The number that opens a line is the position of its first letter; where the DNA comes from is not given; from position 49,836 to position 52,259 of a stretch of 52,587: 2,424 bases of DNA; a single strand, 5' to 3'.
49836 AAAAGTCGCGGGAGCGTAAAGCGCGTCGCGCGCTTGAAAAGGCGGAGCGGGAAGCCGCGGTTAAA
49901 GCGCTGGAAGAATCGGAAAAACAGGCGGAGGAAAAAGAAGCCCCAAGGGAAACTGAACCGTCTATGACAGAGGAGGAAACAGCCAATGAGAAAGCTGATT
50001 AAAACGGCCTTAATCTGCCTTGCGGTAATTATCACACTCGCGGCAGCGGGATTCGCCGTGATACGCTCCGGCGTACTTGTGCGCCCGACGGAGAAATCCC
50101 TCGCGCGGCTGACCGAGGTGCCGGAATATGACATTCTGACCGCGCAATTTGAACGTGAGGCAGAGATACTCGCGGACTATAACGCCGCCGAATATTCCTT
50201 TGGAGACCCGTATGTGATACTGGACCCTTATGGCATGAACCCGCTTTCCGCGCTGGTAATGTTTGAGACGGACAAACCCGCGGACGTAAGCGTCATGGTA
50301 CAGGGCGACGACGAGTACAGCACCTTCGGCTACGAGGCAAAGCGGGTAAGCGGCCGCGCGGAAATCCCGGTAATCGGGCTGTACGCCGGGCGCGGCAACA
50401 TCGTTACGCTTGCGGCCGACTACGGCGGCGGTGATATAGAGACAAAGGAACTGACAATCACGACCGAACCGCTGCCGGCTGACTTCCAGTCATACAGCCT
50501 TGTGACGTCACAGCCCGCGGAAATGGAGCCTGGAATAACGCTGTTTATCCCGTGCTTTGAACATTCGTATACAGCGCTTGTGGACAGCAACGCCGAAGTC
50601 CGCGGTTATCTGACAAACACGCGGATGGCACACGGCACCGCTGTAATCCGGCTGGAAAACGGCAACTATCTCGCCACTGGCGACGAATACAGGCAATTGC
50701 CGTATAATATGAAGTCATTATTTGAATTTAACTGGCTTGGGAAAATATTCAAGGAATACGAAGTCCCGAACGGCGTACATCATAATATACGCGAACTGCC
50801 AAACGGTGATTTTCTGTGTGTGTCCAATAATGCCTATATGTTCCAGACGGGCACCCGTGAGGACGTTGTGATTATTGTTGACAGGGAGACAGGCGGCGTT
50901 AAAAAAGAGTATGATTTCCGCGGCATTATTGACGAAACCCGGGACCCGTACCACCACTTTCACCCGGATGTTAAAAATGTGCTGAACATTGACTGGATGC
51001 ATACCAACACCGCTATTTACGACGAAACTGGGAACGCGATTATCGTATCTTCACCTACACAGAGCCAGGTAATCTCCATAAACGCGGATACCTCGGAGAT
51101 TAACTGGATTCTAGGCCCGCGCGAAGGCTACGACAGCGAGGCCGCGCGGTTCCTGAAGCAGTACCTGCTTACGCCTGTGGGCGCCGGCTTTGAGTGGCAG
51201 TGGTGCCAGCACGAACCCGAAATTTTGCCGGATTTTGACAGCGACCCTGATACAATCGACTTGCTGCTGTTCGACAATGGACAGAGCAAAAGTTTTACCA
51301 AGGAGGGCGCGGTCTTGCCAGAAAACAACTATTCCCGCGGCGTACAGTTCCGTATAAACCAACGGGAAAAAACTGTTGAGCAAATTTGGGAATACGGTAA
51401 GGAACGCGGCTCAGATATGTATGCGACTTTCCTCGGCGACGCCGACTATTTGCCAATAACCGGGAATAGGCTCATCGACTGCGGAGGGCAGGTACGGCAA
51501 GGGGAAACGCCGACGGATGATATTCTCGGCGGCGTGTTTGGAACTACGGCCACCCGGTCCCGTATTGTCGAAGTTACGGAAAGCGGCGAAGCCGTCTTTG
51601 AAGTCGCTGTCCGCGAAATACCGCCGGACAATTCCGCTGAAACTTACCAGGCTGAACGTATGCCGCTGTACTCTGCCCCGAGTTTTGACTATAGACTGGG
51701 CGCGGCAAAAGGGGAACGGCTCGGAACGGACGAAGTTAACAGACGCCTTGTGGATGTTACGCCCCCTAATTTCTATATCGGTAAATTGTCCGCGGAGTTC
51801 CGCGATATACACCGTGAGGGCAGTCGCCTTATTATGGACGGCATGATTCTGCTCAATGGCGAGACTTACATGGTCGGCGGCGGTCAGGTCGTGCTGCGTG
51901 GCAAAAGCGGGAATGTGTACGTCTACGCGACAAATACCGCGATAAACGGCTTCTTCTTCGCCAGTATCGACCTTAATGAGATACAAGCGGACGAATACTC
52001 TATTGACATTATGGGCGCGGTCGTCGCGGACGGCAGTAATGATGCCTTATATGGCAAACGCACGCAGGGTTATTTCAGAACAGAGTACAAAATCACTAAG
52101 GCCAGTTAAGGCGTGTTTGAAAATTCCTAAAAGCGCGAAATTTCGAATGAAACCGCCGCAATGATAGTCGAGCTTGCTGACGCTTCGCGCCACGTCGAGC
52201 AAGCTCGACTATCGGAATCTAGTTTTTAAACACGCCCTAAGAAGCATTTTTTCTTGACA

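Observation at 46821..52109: The switch controls an operon with two membrane-anchored ASST arylsulfotransferase paralogs, a lipoprotein and a small membrane protein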

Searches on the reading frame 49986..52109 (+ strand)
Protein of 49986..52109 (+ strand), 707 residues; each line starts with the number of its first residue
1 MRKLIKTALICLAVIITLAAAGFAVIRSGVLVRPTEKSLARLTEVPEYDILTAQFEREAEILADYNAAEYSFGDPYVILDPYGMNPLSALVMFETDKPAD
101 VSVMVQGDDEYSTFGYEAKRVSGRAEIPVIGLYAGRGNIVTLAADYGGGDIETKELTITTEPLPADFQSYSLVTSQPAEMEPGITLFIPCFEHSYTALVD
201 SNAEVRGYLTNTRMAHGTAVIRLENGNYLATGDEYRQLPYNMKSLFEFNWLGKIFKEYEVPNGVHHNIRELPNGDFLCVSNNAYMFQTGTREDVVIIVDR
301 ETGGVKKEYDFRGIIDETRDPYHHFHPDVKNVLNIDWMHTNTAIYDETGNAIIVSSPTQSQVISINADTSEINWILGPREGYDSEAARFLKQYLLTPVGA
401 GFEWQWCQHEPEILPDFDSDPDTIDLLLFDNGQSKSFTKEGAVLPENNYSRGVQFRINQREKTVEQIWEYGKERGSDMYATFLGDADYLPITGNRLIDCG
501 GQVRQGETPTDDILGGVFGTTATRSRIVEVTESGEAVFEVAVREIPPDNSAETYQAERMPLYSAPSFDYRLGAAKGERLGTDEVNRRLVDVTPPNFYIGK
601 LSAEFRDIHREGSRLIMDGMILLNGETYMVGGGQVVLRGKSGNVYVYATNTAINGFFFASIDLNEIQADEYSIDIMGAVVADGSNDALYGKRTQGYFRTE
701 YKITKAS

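Call 3: search_protein_families(library=pfam, proteins=[window:49986-52109:+], max_evalue=0.01)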
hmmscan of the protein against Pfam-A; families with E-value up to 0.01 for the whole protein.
window:49986-52109:+ (707 aa): 3 families
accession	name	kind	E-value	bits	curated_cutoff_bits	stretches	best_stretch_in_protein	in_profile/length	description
PF05935.17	Arylsulfotrans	-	1.2e-75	255.4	24.2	1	175-543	7-364/374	Arylsulfotransferase (ASST)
PF17425.8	Arylsulfotran_N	-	3.2e-15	56.4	24.2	1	77-160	2-87/88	Arylsulfotransferase Ig-like domain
PF14269.12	Arylsulfotran_2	-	1.6e-06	28.2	27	1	299-502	103-282/301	Arylsulfotransferase (ASST)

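Call 7: search_solved_structures(query=window:49986-52109:+, show_alignments=2, max_evalue=0.001)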
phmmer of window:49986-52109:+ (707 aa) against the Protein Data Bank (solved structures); distinct sequences matched with E-value up to 0.001: 2.
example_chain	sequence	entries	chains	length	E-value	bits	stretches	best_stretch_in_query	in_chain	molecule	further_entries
4p04_A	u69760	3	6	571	1.2e-26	96.5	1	336-503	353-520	Arylsulfate sulfotransferase AssT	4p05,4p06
3elq_A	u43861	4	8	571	1.5e-26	96.3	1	336-504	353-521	Arylsulfate sulfotransferase | Arylsulfate sulfotransferase AssT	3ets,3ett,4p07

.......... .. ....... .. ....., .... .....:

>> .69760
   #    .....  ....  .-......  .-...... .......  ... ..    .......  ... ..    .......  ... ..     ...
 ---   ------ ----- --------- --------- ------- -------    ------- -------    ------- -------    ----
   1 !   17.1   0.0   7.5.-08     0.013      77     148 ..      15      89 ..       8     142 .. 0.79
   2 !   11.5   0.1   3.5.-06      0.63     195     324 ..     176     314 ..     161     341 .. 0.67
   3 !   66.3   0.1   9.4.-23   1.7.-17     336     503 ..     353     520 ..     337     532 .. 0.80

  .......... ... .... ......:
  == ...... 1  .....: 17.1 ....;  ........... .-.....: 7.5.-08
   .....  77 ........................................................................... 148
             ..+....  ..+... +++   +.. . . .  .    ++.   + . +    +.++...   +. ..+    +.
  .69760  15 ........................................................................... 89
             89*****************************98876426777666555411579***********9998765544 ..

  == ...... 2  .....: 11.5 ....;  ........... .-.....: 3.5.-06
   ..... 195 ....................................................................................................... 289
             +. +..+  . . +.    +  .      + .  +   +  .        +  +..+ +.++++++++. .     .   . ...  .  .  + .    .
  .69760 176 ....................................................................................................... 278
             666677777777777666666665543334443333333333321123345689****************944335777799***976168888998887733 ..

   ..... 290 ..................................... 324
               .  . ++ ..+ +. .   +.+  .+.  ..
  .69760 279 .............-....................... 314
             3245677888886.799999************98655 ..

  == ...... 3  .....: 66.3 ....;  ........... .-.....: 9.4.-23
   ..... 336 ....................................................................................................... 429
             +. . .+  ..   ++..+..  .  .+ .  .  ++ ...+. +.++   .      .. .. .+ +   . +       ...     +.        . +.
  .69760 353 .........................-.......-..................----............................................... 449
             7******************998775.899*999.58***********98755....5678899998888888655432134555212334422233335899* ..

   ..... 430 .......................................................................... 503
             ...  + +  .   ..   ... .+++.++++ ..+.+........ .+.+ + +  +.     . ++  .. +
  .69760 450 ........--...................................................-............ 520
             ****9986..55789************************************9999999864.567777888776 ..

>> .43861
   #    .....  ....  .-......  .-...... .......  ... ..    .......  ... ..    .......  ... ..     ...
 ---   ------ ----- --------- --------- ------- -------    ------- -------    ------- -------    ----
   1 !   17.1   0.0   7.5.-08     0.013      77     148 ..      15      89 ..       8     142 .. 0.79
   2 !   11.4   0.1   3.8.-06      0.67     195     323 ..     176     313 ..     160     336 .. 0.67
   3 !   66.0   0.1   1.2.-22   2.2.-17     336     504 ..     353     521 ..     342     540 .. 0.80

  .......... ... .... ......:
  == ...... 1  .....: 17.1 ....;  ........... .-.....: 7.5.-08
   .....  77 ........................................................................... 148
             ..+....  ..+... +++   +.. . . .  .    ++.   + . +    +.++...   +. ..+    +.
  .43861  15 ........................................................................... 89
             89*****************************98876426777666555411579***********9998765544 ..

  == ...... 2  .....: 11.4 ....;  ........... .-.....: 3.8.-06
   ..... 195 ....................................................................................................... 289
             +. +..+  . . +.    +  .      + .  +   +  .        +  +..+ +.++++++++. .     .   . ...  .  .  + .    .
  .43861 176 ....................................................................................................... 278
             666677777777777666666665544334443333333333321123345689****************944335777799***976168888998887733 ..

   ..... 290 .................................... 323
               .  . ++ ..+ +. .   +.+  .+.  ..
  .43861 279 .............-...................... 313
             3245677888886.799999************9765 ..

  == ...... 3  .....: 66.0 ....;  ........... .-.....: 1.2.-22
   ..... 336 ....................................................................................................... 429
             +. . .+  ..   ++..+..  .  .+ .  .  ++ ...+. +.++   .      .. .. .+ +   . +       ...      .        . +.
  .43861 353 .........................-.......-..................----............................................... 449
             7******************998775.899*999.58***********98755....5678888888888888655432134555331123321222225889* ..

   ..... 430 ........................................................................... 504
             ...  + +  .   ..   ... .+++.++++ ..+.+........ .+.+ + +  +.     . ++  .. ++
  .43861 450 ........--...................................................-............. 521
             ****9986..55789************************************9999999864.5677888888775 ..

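Call 11: find_homologous_proteins(query=window:49986-52109:+, max_evalue=1e-10)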
Query window:49986-52109:+ (707 aa): 962 proteins with E <= 1e-10 among 8000 candidates; the best 120 are listed.
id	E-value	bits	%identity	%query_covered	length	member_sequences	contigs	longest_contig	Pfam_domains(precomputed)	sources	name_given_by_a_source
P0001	0.0e+0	1624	100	100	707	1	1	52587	PF17425.9,PF14269.13,PF05935.18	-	-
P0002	1.7e-290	984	63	95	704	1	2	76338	PF17425.9,PF14269.13,PF05935.18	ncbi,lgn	-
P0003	1.1e-289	981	62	100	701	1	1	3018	PF17425.9,PF14269.13,PF05935.18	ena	-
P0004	2.3e-289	980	61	99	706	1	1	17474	PF17425.9,PF14269.13,PF05935.18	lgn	-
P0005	5.9e-281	952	60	100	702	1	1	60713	PF17425.9,PF14269.13,PF05935.18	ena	-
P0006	2.6e-272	923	59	97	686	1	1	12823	PF17425.9,PF05935.18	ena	-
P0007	3.7e-272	923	58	99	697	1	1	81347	PF17425.9,PF14269.13,PF05935.18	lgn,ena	-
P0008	5.4e-270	916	59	96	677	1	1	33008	PF17425.9,PF05935.18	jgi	jgi:arylsulfate sulfotransferase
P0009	7.0e-269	912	56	99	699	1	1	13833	PF17425.9,PF05935.18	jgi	jgi:arylsulfate sulfotransferase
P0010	6.1e-268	909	57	100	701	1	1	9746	PF17425.9,PF14269.13,PF05935.18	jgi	jgi:arylsulfate sulfotransferase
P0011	4.4e-267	906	58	100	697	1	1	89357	PF17425.9,PF14269.13,PF05935.18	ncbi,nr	ncbi:MAG: aryl-sulfate sulfotransferase [Anaerolineaceae bacterium]|nr:aryl-sulfate sulfotransferase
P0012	1.3e-266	905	56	100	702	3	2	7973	PF17425.9,PF05935.18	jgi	jgi:arylsulfate sulfotransferase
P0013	2.2e-266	904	57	99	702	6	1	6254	PF17425.9,PF05935.18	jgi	jgi:arylsulfate sulfotransferase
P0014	2.6e-266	904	57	96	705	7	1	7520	PF17425.9,PF14269.13,PF05935.18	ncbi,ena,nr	ncbi:MAG TPA: aryl-sulfate sulfotransferase [Thermotogota bacterium]|nr:aryl-sulfate sulfotransferas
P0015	6.9e-266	902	59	97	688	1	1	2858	PF17425.9,PF14269.13,PF05935.18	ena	-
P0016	1.5e-265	901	58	100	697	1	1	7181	PF17425.9,PF14269.13,PF05935.18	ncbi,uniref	ncbi:Arylsulfate sulfotransferase AssT [bioreactor metagenome]|uniref:Arylsulfate sulfotransferase A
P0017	7.4e-265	899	57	99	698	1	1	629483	PF17425.9,PF05935.18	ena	-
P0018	3.5e-264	897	58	100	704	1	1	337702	PF17425.9,PF05935.18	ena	-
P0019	3.6e-264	897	58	99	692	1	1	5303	PF17425.9,PF05935.18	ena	-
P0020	8.1e-264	895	56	100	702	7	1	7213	PF17425.9,PF05935.18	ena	-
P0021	9.1e-263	892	58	96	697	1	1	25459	PF17425.9,PF14269.13,PF05935.18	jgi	jgi:arylsulfate sulfotransferase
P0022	2.3e-262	891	57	100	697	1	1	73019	PF17425.9,PF14269.13,PF05935.18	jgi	-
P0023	2.8e-262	890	57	96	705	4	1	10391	PF17425.9,PF14269.13,PF05935.18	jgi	-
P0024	1.2e-261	888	57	97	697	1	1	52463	PF17425.9,PF05935.18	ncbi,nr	ncbi:MAG: aryl-sulfate sulfotransferase [Anaerolineaceae bacterium]|nr:aryl-sulfate sulfotransferase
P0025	1.8e-261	888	57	100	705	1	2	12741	PF17425.9,PF14269.13,PF05935.18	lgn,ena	-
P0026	2.5e-261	887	57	100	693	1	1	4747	PF17425.9,PF14269.13,PF05935.18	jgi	jgi:hypothetical protein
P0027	6.0e-261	886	58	100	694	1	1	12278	PF17425.9,PF14269.13,PF05935.18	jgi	-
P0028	1.0e-260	885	57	100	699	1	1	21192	PF17425.9,PF05935.18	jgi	jgi:arylsulfate sulfotransferase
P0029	2.2e-259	881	54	100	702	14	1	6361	PF17425.9,PF05935.18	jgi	jgi:arylsulfate sulfotransferase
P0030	3.0e-259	880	57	99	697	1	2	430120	PF17425.9,PF14269.13,PF05935.18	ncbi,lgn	-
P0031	4.7e-259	880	57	96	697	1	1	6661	PF17425.9,PF14269.13,PF05935.18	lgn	-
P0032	3.6e-258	877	55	100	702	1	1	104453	PF17425.9,PF14269.13,PF05935.18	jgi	-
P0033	3.7e-258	877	58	98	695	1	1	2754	PF17425.9,PF05935.18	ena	-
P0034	1.2e-257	875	59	96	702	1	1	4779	PF17425.9,PF14269.13,PF05935.18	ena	-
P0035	2.9e-256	870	57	100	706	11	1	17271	PF17425.9,PF05935.18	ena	-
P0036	1.0e-255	869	56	100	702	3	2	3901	PF17425.9,PF14269.13,PF05935.18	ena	-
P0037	1.3e-255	868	59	93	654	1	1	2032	PF17425.9,PF14269.13,PF05935.18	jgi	jgi:arylsulfate sulfotransferase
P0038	2.6e-255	867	56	99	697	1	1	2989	PF17425.9,PF05935.18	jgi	jgi:arylsulfate sulfotransferase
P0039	1.0e-253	862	57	96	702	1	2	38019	PF17425.9,PF14269.13,PF05935.18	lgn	-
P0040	2.2e-253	861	56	95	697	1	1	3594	PF17425.9,PF05935.18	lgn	-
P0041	2.8e-253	861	55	97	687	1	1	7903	PF17425.9,PF14269.13,PF05935.18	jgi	jgi:arylsulfate sulfotransferase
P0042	5.2e-253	860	58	96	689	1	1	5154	PF17425.9,PF14269.13,PF05935.18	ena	-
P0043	1.5e-252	858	57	98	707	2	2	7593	PF17425.9,PF05935.18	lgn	-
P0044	2.5e-252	857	57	96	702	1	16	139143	PF17425.9,PF14269.13,PF05935.18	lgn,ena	-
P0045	7.1e-251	853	57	96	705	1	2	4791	PF17425.9,PF05935.18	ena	-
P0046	1.2e-250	852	56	99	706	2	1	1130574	PF17425.9,PF05935.18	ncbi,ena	-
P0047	1.3e-250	852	56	100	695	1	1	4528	PF17425.9,PF05935.18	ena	-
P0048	2.2e-250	851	57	96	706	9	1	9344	PF17425.9,PF05935.18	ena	-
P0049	2.4e-250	851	58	97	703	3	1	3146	PF17425.9,PF05935.18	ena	-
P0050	2.6e-250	851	57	98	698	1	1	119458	PF17425.9,PF05935.18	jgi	-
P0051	8.0e-250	849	56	98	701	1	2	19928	PF17425.9,PF05935.18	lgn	-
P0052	5.1e-249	846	55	99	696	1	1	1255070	PF17425.9,PF05935.18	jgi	jgi:arylsulfate sulfotransferase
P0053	9.2e-249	846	56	99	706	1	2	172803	PF17425.9,PF05935.18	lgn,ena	-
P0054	1.2e-248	845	55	100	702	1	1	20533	PF17425.9,PF05935.18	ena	-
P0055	1.4e-248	845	56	99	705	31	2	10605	PF17425.9,PF14269.13,PF05935.18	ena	-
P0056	1.6e-248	845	56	96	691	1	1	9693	PF17425.9,PF05935.18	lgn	-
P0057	1.5e-247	842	56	96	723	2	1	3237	PF17425.9,PF05935.18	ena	-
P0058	1.5e-245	835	56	97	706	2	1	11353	PF17425.9,PF05935.18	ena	-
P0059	2.4e-245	834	55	96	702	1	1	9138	PF17425.9,PF05935.18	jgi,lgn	-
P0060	3.6e-245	834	54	100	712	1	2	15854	PF17425.9,PF14269.13,PF05935.18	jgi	jgi:arylsulfate sulfotransferase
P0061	1.4e-244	832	56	96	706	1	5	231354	PF17425.9,PF05935.18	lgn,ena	-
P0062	1.5e-244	832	54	99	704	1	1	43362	PF17425.9,PF14269.13,PF05935.18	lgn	-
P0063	6.0e-244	830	53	100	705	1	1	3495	PF17425.9,PF14269.13,PF05935.18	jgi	jgi:arylsulfate sulfotransferase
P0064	6.6e-244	830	56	100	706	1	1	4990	PF17425.9,PF05935.18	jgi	-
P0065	5.4e-243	827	55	100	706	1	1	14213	PF17425.9,PF05935.18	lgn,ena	-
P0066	7.3e-243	826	55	96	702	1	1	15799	PF17425.9,PF14269.13,PF05935.18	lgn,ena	-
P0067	1.3e-242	825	56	99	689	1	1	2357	PF17425.9,PF05935.18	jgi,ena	-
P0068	7.8e-242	823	56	96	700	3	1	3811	PF17425.9,PF14269.13,PF05935.18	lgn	-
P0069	1.0e-241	822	52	99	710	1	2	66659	PF17425.9,PF05935.18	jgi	jgi:arylsulfate sulfotransferase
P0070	1.2e-241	822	57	95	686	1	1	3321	PF17425.9,PF05935.18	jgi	-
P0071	2.5e-241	821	55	95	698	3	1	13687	PF17425.9,PF14269.13,PF05935.18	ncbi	-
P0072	2.7e-241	821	55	99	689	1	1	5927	PF17425.9,PF05935.18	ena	-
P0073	6.5e-241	820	55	97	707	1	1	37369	PF17425.9,PF05935.18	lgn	-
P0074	1.6e-239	815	54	96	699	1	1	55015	PF17425.9,PF14269.13,PF05935.18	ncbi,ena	-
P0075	1.5e-235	802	53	100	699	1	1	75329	PF17425.9,PF14269.13,PF05935.18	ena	-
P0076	6.1e-235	800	52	99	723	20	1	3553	PF17425.9,PF14269.13,PF05935.18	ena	-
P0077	3.1e-234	798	53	96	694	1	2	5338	PF17425.9,PF05935.18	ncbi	ncbi:MAG: aryl-sulfate sulfotransferase [Erysipelotrichaceae bacterium]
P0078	5.3e-234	797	52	98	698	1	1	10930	PF17425.9,PF14269.13,PF05935.18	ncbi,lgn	-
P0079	8.2e-233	793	53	95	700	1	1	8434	PF17425.9,PF05935.18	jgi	jgi:arylsulfate sulfotransferase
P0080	1.6e-232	792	52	99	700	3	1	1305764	PF17425.9,PF14269.13,PF05935.18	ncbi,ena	-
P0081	3.0e-231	788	51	99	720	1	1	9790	PF17425.9,PF14269.13,PF05935.18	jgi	-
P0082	5.6e-231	787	54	99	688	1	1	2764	PF17425.9,PF14269.13,PF05935.18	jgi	-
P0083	8.4e-231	786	52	99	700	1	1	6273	PF17425.9,PF05935.18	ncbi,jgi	-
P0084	9.1e-229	780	53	96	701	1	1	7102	PF17425.9,PF14269.13,PF05935.18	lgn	-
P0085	1.1e-227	776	53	96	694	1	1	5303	PF17425.9,PF05935.18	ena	-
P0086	1.9e-226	772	53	96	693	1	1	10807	PF17425.9,PF05935.18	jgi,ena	-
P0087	3.1e-226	771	53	95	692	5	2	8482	PF17425.9,PF14269.13,PF05935.18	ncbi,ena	-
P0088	9.3e-225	766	50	99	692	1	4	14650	PF17425.9,PF05935.18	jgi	jgi:arylsulfate sulfotransferase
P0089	3.1e-224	765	51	99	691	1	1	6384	PF17425.9,PF14269.13,PF05935.18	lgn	-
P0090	6.6e-224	763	57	88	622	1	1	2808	PF17425.9,PF05935.18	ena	-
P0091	1.6e-223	762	50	98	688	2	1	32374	PF17425.9,PF14269.13,PF05935.18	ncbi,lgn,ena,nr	ncbi:MAG: aryl-sulfate sulfotransferase [Clostridiales bacterium]|nr:aryl-sulfate sulfotransferase [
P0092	4.5e-223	761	51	98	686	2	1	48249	PF17425.9,PF14269.13,PF05935.18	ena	-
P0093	1.1e-222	759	52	95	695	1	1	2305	PF17425.9,PF05935.18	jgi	jgi:arylsulfate sulfotransferase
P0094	1.7e-222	759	51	99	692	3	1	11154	PF17425.9,PF05935.18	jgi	jgi:hypothetical protein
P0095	2.6e-222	758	50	98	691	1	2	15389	PF17425.9,PF05935.18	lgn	-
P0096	3.0e-222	758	52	96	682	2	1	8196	PF17425.9,PF14269.13,PF05935.18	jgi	-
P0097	3.4e-222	758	50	99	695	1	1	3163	PF17425.9,PF14269.13,PF05935.18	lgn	-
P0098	8.3e-222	757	50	97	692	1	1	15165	PF17425.9,PF05935.18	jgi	-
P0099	9.1e-222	756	52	97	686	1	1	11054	PF17425.9,PF05935.18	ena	-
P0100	4.2e-221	754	51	96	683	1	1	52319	PF17425.9,PF05935.18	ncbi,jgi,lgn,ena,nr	ncbi:MAG: aryl-sulfate sulfotransferase [Oscillospiraceae bacterium]|nr:aryl-sulfate sulfotransferas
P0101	1.3e-220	753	51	99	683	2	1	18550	PF17425.9,PF05935.18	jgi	-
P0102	2.3e-220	752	51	99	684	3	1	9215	PF17425.9,PF05935.18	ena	-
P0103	8.0e-219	747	52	96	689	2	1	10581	PF17425.9,PF14269.13,PF05935.18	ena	-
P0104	1.5e-218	746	51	96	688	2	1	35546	PF17425.9,PF05935.18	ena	-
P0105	1.0e-215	736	50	100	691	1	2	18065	PF17425.9,PF05935.18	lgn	-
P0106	2.9e-213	728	49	99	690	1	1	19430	PF17425.9,PF05935.18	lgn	-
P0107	2.3e-212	725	49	96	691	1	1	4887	PF17425.9,PF05935.18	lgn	-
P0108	4.1e-212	724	52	94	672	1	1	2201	PF17425.9,PF14269.13,PF05935.18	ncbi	ncbi:MAG: aryl-sulfate sulfotransferase [Spirochaetota bacterium]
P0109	1.6e-211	723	49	100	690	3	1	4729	PF17425.9,PF05935.18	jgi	-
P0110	1.3e-210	720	49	99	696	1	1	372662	PF17425.9,PF14269.13,PF05935.18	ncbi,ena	-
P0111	1.4e-210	719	48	100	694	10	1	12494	PF17425.9,PF05935.18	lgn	-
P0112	3.6e-210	718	48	98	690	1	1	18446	PF17425.9,PF05935.18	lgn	-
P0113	6.3e-208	711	47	100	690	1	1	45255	PF17425.9,PF05935.18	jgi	-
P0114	1.0e-207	710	48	99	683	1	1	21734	PF17425.9,PF14269.13,PF05935.18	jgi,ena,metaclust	metaclust:\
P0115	3.4e-207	708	49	99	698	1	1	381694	PF17425.9,PF14269.13,PF05935.18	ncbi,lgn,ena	-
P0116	3.9e-207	708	49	99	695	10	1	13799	PF17425.9,PF05935.18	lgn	-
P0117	7.1e-207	707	49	99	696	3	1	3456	PF17425.9,PF14269.13,PF05935.18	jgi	-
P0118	7.9e-207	707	48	100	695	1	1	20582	PF17425.9,PF05935.18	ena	-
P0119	2.2e-206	706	49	99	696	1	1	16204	PF17425.9,PF14269.13,PF05935.18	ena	-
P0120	4.1e-206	705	49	96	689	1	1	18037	PF17425.9,PF14269.13,PF05935.18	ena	-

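Call 13: find_encoding_contigs(protein=P0002, flank=8000, max_places=3)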
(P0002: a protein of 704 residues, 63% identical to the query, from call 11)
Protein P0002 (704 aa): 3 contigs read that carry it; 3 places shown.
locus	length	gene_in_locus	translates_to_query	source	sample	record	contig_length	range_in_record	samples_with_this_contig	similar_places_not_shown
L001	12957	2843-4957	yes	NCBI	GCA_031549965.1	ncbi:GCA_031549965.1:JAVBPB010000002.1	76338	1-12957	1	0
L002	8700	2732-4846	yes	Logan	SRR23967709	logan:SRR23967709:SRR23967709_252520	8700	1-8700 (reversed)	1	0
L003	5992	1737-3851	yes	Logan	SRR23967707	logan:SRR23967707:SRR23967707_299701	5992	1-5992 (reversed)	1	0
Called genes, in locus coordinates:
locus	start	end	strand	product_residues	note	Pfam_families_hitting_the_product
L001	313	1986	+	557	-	PF17425:Arylsulfotran_N, PF05935:Arylsulfotrans, PF14269:Arylsulfotran_2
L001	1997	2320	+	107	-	-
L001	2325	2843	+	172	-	-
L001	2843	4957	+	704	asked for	PF17425:Arylsulfotran_N, PF05935:Arylsulfotrans, PF14269:Arylsulfotran_2 (weak)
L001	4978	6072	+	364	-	PF01795:Methyltransf_5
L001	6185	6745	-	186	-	PF00440:TetR_N (weak), PF14278:TetR_C_8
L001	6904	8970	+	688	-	PF12698:ABC2_membrane_3, PF01061:ABC2_membrane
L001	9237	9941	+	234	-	PF00072:Response_reg, PF04397:LytTR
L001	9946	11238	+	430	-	PF14501:HATPase_c_5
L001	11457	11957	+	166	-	-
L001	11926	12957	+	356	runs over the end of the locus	-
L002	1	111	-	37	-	?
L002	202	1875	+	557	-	PF17425:Arylsulfotran_N, PF05935:Arylsulfotrans, PF14269:Arylsulfotran_2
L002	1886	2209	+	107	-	-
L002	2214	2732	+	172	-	-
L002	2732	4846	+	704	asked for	PF17425:Arylsulfotran_N, PF05935:Arylsulfotrans, PF14269:Arylsulfotran_2 (weak)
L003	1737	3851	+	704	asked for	PF17425:Arylsulfotran_N, PF05935:Arylsulfotrans, PF14269:Arylsulfotran_2 (weak)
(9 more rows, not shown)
